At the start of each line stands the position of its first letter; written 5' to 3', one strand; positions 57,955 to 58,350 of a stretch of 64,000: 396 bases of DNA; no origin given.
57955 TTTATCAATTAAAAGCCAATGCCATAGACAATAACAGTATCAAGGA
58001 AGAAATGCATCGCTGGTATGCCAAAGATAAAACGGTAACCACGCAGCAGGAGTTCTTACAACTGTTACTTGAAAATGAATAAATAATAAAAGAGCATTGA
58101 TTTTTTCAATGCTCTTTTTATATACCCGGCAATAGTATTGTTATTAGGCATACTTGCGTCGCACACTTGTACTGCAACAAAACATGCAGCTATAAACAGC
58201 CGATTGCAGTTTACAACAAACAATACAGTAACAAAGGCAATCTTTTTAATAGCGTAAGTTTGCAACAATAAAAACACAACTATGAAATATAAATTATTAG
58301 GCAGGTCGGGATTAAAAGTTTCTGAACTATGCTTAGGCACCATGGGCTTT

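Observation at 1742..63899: Hyper-abundant ~50-bp intergenic element, 28 copies in 64 kb (box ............, ~18-bp spacer, core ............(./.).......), in half and full palindromic forms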

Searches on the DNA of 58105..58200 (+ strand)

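Call 84: search_dna_similar(query=window:58105-58200:+, collection=plasmids, mode=distant, max_evalue=0.001, max_rows=15)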
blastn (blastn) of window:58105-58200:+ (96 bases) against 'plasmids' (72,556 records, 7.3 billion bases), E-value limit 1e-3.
No match.

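Call 85: search_dna_similar(query=window:58105-58200:+, collection=phages, mode=distant, max_evalue=0.001, max_rows=15)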
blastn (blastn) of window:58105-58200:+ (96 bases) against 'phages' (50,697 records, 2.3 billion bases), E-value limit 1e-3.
No match.
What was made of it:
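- Tried and rejected: No match (calls 84, 85).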
